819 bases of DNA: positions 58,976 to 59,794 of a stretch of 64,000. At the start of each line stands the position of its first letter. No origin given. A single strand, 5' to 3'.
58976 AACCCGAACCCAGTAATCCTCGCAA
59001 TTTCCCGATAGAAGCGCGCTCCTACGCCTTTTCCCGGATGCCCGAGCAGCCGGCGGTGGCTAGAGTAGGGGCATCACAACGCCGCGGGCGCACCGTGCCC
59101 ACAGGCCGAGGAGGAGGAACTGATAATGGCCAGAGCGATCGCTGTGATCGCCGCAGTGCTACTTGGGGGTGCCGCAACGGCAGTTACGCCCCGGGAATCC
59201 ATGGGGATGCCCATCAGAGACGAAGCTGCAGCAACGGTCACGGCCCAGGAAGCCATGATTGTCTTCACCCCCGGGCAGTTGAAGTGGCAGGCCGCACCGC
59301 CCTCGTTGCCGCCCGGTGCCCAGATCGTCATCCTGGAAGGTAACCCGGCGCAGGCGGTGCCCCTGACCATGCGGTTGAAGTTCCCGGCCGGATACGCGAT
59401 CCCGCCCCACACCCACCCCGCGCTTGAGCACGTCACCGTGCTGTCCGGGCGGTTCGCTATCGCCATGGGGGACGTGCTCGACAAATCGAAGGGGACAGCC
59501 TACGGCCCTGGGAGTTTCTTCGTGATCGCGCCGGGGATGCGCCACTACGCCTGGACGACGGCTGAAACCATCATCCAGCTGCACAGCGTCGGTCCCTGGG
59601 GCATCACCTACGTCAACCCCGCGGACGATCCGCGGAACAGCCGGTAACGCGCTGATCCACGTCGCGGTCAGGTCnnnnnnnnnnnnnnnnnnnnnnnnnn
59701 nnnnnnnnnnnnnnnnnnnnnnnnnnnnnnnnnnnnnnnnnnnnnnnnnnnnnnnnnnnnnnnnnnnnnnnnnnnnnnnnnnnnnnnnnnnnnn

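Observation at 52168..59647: Tandemly duplicated module: LuxR-type STAND regulator followed by a secreted cupin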

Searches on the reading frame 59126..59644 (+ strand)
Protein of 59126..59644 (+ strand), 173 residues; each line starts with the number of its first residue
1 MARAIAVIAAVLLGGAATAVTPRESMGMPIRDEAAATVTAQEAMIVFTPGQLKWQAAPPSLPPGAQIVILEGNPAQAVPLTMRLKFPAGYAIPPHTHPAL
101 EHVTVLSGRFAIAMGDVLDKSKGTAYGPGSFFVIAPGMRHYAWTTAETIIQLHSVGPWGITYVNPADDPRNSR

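Call 8: search_protein_families(library=pfam, proteins=[window:59126-59644:+], max_evalue=0.01)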
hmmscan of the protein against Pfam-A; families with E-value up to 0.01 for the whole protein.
window:59126-59644:+ (173 aa): 3 families
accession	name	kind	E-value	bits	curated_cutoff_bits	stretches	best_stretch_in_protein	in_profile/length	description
PF12973.13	Cupin_7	-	1.5e-08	34.8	27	1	44-155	3-101/105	ChrR Cupin-like domain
PF07883.17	Cupin_2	-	8.2e-08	32.3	27.2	1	84-149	3-63/70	Cupin domain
PF14499.12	DUF4437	-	0.0014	18.3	24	1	41-154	133-243/250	Domain of unknown function (DUF4437)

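Call 16: find_encoding_contigs(protein=window:59126-59644:+, flank=10000, max_places=6)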
Protein window:59126-59644:+ (173 aa): 1 contig read that carries it; 1 place shown.
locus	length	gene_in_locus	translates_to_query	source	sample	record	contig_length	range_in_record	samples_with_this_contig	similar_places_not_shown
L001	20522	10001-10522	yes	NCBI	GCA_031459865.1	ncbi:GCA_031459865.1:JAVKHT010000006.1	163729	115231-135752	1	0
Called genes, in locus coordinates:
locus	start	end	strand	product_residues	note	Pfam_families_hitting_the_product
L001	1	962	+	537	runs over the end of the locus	PF00005:ABC_tran, PF13304:AAA_21 (faint), PF00005:ABC_tran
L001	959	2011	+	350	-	PF02653:BPD_transp_2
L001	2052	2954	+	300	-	PF02653:BPD_transp_2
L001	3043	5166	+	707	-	PF13374:TPR_10 (faint), PF13176:TPR_7 (faint), PF13384:HTH_23 (faint), PF13424:TPR_12, PF00196:GerE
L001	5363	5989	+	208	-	PF07883:Cupin_2 (weak)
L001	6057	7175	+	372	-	PF06224:AlkZ-like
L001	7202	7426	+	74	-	PF04237:YjbR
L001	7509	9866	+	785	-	PF13401:AAA_22 (weak), PF13424:TPR_12, PF00196:GerE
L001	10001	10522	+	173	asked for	PF12973:Cupin_7, PF07883:Cupin_2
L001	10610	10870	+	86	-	-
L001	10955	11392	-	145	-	PF07291:MauE (weak), PF07681:DoxX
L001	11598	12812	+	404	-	PF06293:Kdo, PF13224:DUF4032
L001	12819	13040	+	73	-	-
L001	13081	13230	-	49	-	-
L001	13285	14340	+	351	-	PF01594:AI-2E_transport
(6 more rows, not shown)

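Call 23: find_homologous_proteins(query=window:59126-59644:+, max_evalue=0.001)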
Query window:59126-59644:+ (173 aa): 5734 proteins with E <= 0.001 among 6409 candidates; the best 120 are listed.
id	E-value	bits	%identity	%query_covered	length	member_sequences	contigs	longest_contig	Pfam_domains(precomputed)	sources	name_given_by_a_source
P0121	7.8e-80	284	94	77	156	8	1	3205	PF07883.18,PF12973.14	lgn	-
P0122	5.8e-75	269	88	77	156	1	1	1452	PF07883.18,PF12973.14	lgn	-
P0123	3.6e-74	266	86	80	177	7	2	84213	PF07883.18,PF12973.14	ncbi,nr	ncbi:MAG: cupin domain-containing protein [Armatimonadota bacterium]|nr:cupin domain-containing prot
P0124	7.6e-72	258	73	100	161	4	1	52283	PF07883.18,PF12973.14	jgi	-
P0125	4.4e-69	249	71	99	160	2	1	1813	PF07883.18,PF12973.14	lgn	-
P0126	4.3e-65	236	54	73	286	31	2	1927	PF14499.13,PF07883.18,PF00190.29,PF12973.14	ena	-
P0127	1.7e-56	208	56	79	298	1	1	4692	PF14499.13,PF07883.18,PF12973.14,PF05899.19,PF02311.26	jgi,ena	-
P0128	1.3e-54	202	85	62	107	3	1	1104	PF07883.18,PF12973.14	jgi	jgi:quercetin dioxygenase-like cupin family protein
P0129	1.7e-52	195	63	79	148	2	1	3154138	PF14499.13,PF07883.18,PF12973.14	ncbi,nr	ncbi:MAG: cupin domain-containing protein [Armatimonadota bacterium]|nr:cupin domain-containing prot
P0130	2.9e-52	195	66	74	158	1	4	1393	PF14499.13,PF07883.18,PF12973.14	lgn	-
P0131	1.1e-51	193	62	77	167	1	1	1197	PF14499.13,PF12973.14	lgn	-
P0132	1.6e-51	192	69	72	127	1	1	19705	PF14499.13,PF07883.18,PF12973.14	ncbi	-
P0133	1.7e-51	192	63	76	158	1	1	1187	PF14499.13,PF07883.18,PF12973.14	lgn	-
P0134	2.0e-51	192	66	74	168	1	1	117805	PF14499.13,PF12973.14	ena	-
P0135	2.9e-51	191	64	75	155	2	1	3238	PF14499.13,PF07883.18,PF12973.14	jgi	jgi:quercetin dioxygenase-like cupin family protein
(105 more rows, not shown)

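Call 25: find_related_loci(query=A3, collection=metagenome_contigs, flank=6000)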
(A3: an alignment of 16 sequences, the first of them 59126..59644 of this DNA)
Query A3 (173 aa) in metagenome_contigs; peptide patterns used: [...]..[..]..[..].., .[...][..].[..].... (x = any residue, [..] = any of these).
600 stretches matched a pattern (row limit reached: there are more); 578 encode a relative of the query (tblastn E <= 1e-3); the best 80 are kept; 80 distinct loci.
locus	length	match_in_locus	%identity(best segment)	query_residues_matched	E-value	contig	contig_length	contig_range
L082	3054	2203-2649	67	3-168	1e-68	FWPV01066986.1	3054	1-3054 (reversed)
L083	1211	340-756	62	34-172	2e-58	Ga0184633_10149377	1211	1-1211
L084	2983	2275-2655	57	47-173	2e-50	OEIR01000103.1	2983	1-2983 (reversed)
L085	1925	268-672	54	39-173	5e-50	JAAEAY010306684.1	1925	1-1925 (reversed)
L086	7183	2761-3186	55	36-172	6e-49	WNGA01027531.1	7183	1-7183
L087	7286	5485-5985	46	3-173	8e-49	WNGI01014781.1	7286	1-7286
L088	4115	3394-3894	46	3-173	7e-49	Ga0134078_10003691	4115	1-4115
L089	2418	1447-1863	52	34-172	4e-49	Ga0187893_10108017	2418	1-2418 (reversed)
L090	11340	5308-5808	46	3-173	8e-49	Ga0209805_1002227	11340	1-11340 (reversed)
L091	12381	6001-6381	57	46-172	1e-48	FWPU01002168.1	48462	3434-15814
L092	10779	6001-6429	50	26-173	3e-48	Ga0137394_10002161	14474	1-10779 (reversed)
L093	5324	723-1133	53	37-173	3e-48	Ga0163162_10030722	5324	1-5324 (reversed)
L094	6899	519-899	61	45-171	2e-48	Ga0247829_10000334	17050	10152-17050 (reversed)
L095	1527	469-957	47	5-173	2e-49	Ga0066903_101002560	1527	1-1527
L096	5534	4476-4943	49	3-172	1e-47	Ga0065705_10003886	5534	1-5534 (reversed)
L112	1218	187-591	53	39-173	2e-49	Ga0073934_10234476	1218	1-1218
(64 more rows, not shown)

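Call 27: find_encoding_contigs(protein=P0123, flank=8000, max_places=3)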
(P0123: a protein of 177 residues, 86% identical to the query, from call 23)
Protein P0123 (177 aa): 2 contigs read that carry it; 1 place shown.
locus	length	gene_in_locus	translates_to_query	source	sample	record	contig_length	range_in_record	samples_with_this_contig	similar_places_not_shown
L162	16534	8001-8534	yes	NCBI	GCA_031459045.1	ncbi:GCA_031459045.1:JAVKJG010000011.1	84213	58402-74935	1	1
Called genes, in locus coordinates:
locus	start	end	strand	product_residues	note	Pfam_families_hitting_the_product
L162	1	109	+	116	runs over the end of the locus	PF12643:MazG-like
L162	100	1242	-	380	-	PF01266:DAO (weak), PF07992:Pyr_redox_2, PF13450:NAD_binding_8 (weak), PF21706:FCSD_central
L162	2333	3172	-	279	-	PF04951:Peptidase_M55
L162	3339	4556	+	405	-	PF07075:NamZ_N, PF20732:NamZ_C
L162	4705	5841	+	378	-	PF07705:CARDB (faint), PF11614:FixG_C (faint), PF10633:NPCBM_assoc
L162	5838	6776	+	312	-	PF00005:ABC_tran, PF13304:AAA_21 (weak)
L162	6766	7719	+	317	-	PF12679:ABC2_membrane_2, PF12730:ABC2_membrane_4 (weak)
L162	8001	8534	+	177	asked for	PF12973:Cupin_7, PF07883:Cupin_2 (weak)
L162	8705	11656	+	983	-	PF13191:AAA_16, PF17874:TPR_MalT, PF13424:TPR_12 (weak), PF00196:GerE, PF08281:Sigma70_r4_2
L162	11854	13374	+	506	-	PF12228:DUF3604 (weak)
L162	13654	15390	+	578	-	PF00664:ABC_membrane, PF00005:ABC_tran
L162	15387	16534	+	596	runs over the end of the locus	PF00664:ABC_membrane, PF00005:ABC_tran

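Call 28: find_encoding_contigs(protein=P0124, flank=8000, max_places=3)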
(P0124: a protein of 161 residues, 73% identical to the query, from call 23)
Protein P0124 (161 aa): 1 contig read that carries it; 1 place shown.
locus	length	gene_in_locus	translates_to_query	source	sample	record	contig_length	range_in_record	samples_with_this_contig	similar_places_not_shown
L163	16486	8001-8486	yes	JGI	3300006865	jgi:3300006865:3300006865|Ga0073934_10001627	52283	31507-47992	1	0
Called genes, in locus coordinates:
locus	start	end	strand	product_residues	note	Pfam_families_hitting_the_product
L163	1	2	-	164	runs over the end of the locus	-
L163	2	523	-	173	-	PF13490:zf-HC2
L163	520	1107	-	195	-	PF07638:Sigma70_ECF (faint), PF04542:Sigma70_r2, PF08281:Sigma70_r4_2, PF04545:Sigma70_r4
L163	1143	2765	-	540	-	PF07969:Amidohydro_3, PF01979:Amidohydro_1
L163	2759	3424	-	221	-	PF12822:ECF_trnsprt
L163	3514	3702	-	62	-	-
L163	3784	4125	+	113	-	PF01451:LMWPc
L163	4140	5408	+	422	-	PF00067:p450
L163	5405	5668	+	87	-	PF08002:DUF1697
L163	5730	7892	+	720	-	PF00931:NB-ARC (weak), PF13191:AAA_16 (weak), PF13401:AAA_22 (weak), PF25872:HTH_77, PF00196:GerE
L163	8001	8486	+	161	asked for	PF12973:Cupin_7, PF07883:Cupin_2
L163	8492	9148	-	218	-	PF01895:PhoU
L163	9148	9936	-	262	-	PF00005:ABC_tran, PF02463:SMC_N (faint), PF13401:AAA_22 (faint), PF13304:AAA_21 (weak)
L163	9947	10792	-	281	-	PF00528:BPD_transp_1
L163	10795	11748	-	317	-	PF00528:BPD_transp_1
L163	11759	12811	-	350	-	PF12849:PBP_like_2, PF01547:SBP_bac_1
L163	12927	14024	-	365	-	PF01547:SBP_bac_1, PF12849:PBP_like_2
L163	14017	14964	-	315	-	PF01865:PhoU_div, PF00486:Trans_reg_C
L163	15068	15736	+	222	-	-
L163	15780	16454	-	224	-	PF09365:DUF2461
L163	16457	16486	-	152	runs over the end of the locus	PF04073:tRNA_edit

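Call 29: find_encoding_contigs(protein=P0129, flank=8000, max_places=3)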
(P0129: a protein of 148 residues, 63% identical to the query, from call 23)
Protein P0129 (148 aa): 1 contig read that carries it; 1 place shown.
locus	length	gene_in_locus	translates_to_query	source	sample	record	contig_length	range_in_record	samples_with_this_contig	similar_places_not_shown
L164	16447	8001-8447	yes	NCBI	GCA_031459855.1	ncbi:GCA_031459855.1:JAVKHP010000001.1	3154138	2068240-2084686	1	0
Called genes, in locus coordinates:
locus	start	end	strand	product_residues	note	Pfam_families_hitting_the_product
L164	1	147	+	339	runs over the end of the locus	PF00005:ABC_tran, PF13304:AAA_21 (weak), PF13732:DrrA1-3_C (weak)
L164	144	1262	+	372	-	PF12679:ABC2_membrane_2, PF12698:ABC2_membrane_3, PF01061:ABC2_membrane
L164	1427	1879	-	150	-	-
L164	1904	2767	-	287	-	PF01904:DUF72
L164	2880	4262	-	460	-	PF01979:Amidohydro_1, PF12890:DHOase (weak), PF07969:Amidohydro_3 (weak)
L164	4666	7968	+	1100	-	PF03704:BTAD, PF00515:TPR_1 (faint), PF13191:AAA_16, PF13401:AAA_22 (weak)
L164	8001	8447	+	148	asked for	PF12973:Cupin_7, PF14499:DUF4437, PF07883:Cupin_2 (weak)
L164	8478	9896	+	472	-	PF01565:FAD_binding_4, PF08031:BBE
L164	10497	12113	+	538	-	PF02776:TPP_enzyme_N, PF00205:TPP_enzyme_M, PF02775:TPP_enzyme_C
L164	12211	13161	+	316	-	PF03401:TctC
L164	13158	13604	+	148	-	PF07331:TctB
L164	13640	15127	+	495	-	PF01970:TctA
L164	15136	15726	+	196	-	PF00702:Hydrolase, PF13419:HAD_2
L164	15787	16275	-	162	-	PF01288:HPPK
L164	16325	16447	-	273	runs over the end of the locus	PF00809:Pterin_bind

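Call 30: search_protein_families(library=ncbifam, proteins=[window:59126-59644:+], max_evalue=0.01)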
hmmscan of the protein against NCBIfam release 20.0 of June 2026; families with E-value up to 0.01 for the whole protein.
window:59126-59644:+ (173 aa): 1 family
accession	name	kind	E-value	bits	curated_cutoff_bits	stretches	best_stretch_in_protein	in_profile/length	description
TIGR02451.1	anti_sig_ChrR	subfamily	0.00096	19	124.5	1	82-115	131-164/216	ChrR family anti-sigma-E factor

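Call 49: search_protein_families(library=pfam, proteins=[L163:5730-7889:+, L164:4666-7965:+, L162:8705-11653:+], max_evalue=0.001)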
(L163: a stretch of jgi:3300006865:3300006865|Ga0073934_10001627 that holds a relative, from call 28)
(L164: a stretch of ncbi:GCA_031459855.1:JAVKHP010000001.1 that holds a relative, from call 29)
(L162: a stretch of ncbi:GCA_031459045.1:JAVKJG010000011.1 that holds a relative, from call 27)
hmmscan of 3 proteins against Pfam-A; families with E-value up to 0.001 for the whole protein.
L163:5730-7889:+ (720 aa): 7 families
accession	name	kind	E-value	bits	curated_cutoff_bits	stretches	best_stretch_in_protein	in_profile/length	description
PF00196.25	GerE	-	3.8e-18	65.3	23.5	1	649-702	3-56/57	Bacterial regulatory proteins, luxR family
PF00931.28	NB-ARC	-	6e-07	29.4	23.5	1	40-166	3-137/248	NB-ARC domain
PF13191.12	AAA_16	-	1.6e-06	29.2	32.6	1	35-136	2-96/167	AAA ATPase domain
PF13401.12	AAA_22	-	1.7e-06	28.8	27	1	56-142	7-97/130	AAA domain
PF08281.18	Sigma70_r4_2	-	0.00065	19.7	25.7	1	661-691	24-54/54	Sigma-70, region 4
PF05729.18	NACHT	-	0.00069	19.9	26.7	0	55-169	1-133/167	NACHT domain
PF13384.12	HTH_23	-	0.00077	19.7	24.6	0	652-682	6-36/50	Homeodomain-like domain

L164:4666-7965:+ (1100 aa): 4 families
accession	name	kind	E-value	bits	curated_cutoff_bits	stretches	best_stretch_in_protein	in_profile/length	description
PF03704.23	BTAD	-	9.5e-23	81.6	22.1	1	104-242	2-146/146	Bacterial transcriptional activator domain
PF13191.12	AAA_16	-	7.9e-22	79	32.6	1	259-430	1-167/167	AAA ATPase domain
PF13401.12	AAA_22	-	1.8e-08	35.2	27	1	281-433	4-124/130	AAA domain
PF00515.34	TPR_1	-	2.5e-05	24.4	27.8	0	644-661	11-28/34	Tetratricopeptide repeat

L162:8705-11653:+ (983 aa): 8 families
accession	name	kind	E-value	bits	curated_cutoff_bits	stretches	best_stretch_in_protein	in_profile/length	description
PF13191.12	AAA_16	-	9.9e-28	98.2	32.6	1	15-188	1-163/167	AAA ATPase domain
PF00196.25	GerE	-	1.9e-20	72.7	23.5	1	914-969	2-57/57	Bacterial regulatory proteins, luxR family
PF17874.7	TPR_MalT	-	2.7e-12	47.1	45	1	545-800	9-264/336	MalT-like TPR region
PF08281.18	Sigma70_r4_2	-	1e-07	31.9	25.7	1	914-957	10-54/54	Sigma-70, region 4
PF13424.12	TPR_12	-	7.2e-06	26.5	30.1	1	618-686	4-74/77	Tetratricopeptide repeat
PF13401.12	AAA_22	-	0.0004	21.1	27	0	35-182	2-109/130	AAA domain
PF10923.14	BrxC_BrxD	-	0.0004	19.9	22.2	1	17-81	28-91/414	BREX system ATP-binding protein BrxC/D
PF14559.12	TPR_19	-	0.0009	20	25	0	748-808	1-57/68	Tetratricopeptide repeat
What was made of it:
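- Close cupin-2 relatives sit next to other STAND regulators: NB-ARC-LuxR, BTAD-AAA16-TPR and LAL (calls 27-29, 49).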

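Call 50: predict_structure(alignment_id=A3)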
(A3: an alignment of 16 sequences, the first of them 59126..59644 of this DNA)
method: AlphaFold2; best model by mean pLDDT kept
length: 173 residues; sequences in the alignment: 16
mean_pLDDT: 85.0   pTM: 0.71
mean pLDDT of the five models: 85.0, 84.9, 84.8, 83.9, 76.4
residues with pLDDT >= 90: 121; 70-90: 9; 50-70: 33; < 50: 10
segments of 3 or more residues with pLDDT < 50: 11-15
pLDDT, mean of each block of 10 residues (from residue 1): 52 49 52 55 79 95 97 94 98 97 98 97 98 97 98 94 97 78
secondary structure, 60 per line:
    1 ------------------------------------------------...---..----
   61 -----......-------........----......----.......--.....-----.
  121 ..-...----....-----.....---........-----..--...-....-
elements in order: E66-71 E79-86 E91-96 E101-107 E110-114 E124-126 E131-134 E140-144 E148-155 H169-172

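Call 52: search_solved_structures(query=A3, max_evalue=1)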
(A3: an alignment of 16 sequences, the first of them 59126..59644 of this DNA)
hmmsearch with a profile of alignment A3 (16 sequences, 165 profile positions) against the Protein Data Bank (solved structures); distinct sequences matched with E-value up to 1: 14.
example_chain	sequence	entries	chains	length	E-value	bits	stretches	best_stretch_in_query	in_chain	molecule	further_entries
2et7_A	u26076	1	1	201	0.0041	20.1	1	48-140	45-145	Oxalate oxidase 1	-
1fi2_A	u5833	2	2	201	0.0046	19.9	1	48-140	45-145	OXALATE OXIDASE | Oxalate oxidase 1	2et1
2ete_A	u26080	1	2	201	0.0046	19.9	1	48-140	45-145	Oxalate oxidase 1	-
9ug7_A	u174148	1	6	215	0.05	16.6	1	76-114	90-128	Cupin type-2 domain-containing protein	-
3o14_A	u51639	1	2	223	0.06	16.3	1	35-109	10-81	Anti-ECFsigma factor, ChrR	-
6v39_V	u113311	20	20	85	0.094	15.7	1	90-156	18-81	50S ribosomal protein L27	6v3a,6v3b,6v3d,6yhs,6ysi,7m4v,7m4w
5zbe_A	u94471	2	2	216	0.16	14.9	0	75-104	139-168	Cupin domain protein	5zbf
5j7m_A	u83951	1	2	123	0.27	14.2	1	73-112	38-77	Cupin 2 conserved barrel domain protein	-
5cu1_A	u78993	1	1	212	0.28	14.1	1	63-136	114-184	DMSP lyase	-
5j4g_A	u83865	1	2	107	0.3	14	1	73-144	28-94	Uncharacterized protein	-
5j4f_A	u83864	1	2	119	0.37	13.7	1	73-144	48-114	Uncharacterized protein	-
1yhf_A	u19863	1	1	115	0.47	13.4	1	78-137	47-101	hypothetical protein SPy1581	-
7lvz_A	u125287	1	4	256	0.57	13.1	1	40-120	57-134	2-aminoethanethiol dioxygenase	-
9zsc_A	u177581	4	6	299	0.98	12.4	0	53-117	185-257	3-keto-5-aminohexanoate cleavage protein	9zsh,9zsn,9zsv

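Call 63: fold_search(model_id=the predicted structure, library=pdb)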
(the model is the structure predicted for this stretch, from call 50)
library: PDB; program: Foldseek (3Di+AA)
matches with E <= 10: 1926; with E <= 0.001: 587
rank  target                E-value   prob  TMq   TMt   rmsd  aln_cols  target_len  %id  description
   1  8awn                  7.2e-08  1.00  0.52  0.78   3.2       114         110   18  Crystal structure of a manganese-containing cupin (tm1459) from Thermotoga maritima, variant C106Q (released 2023-03-08)
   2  9ug7_C                8.9e-08  1.00  0.52  0.52   6.3       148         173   18  Structure of sulfonamide synthase SbzM from Actinokineospora mzabensis (released 2026-03-04)
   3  1lr5_B                1.7e-07  1.00  0.54  0.58   4.7       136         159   17  Crystal structure of auxin binding protein (released 2002-06-19)
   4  5wsd_A                1.9e-07  1.00  0.55  0.78   3.0       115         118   16  Crystal structure of a cupin protein (tm1459) in apo form (released 2017-05-31)
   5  6l2f_A                1.9e-07  1.00  0.54  0.76   3.2       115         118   16  Crystal structure of a cupin protein (tm1459, H54AH58A mutant) in copper (Cu) substituted form (released 2020-04-01)
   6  8hjx_A                2.0e-07  1.00  0.54  0.76   3.3       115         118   17  Crystal structure of a cupin protein (tm1459, H52A/H58E mutant) in copper (Cu) substituted form (released 2023-06-14)
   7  5wse_C                2.1e-07  1.00  0.50  0.75   3.5       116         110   17  Crystal structure of a cupin protein (tm1459) in osmium (Os) substituted form I (released 2017-05-31)
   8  9jew_A                2.2e-07  1.00  0.54  0.77   3.2       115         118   17  Crystal structure of a cupin protein (tm1459, C106V mutant) in iron (Fe) substituted form (released 2025-05-07)
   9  8hjy_A                2.3e-07  1.00  0.54  0.76   3.3       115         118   17  Crystal structure of a cupin protein (tm1459, H52A/H58E/F104W mutant) in copper (Cu) substituted form (released 2023-06-14)
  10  8hjx_B                2.3e-07  1.00  0.53  0.77   3.4       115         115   17  Crystal structure of a cupin protein (tm1459, H52A/H58E mutant) in copper (Cu) substituted form (released 2023-06-14)
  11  3ht1                  2.4e-07  1.00  0.58  0.69   3.5       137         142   18  1.2A structure of the polyketide cyclase RemF from Streptomyces resistomycificus (released 2009-10-13)
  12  6l2e_A                2.6e-07  1.00  0.54  0.76   3.2       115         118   16  Crystal structure of a cupin protein (tm1459, H52A mutant) in copper (Cu) substituted form (released 2020-04-01)
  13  9ug7_A                2.6e-07  1.00  0.52  0.52   6.2       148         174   18  Structure of sulfonamide synthase SbzM from Actinokineospora mzabensis (released 2026-03-04)
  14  3ht2_A                3.0e-07  1.00  0.61  0.72   3.1       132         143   17  Zink containing polyketide cyclase RemF from Streptomyces resistomycificus (released 2009-10-13)
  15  8hjz_A                3.0e-07  1.00  0.54  0.76   3.2       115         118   16  Crystal structure of a cupin protein (tm1459, H52A/H58Q mutant) in copper (Cu) substituted form (released 2023-06-14)
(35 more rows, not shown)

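Call 79: search_protein_families(library=padloc, proteins=[window:59126-59644:+], max_evalue=0.001)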
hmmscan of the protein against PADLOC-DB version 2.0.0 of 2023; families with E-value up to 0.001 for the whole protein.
window:59126-59644:+ (173 aa): 0 families

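Call 92: search_protein_families(library=pfam, proteins=[L112:637-1218:+], max_evalue=0.01)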
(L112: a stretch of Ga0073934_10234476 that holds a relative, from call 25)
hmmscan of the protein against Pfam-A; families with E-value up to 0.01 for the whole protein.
L112:637-1218:+ (194 aa): 10 families
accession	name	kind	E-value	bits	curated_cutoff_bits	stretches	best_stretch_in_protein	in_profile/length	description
PF08241.18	Methyltransf_11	-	9.3e-25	87.5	21.2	1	52-146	1-94/95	Methyltransferase domain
PF13649.12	Methyltransf_25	-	1.8e-23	83.5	27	1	51-143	1-97/97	Methyltransferase domain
PF13847.12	Methyltransf_31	-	5.5e-16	59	27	1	47-148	3-110/145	Methyltransferase domain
PF01209.24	Ubie_methyltran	-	2e-14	54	20.1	1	44-146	44-150/233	ubiE/COQ5 methyltransferase family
PF08242.18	Methyltransf_12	-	2.4e-10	41.4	30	1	52-145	1-98/98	Methyltransferase domain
PF13489.12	Methyltransf_23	-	4.6e-07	30.1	27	1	33-156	10-125/164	Methyltransferase domain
PF02353.26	CMAS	-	0.0002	21.2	27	1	36-145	51-162/273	Mycolic acid cyclopropane synthetase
PF05175.20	MTS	-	0.00045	20.3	23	1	43-118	27-104/170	Methyltransferase small domain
PF03848.20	TehB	-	0.002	18.1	20.4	1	50-143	33-128/193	Tellurite resistance protein TehB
PF07021.18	MetW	-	0.0032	17.6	21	1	46-141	12-104/193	Methionine biosynthesis protein MetW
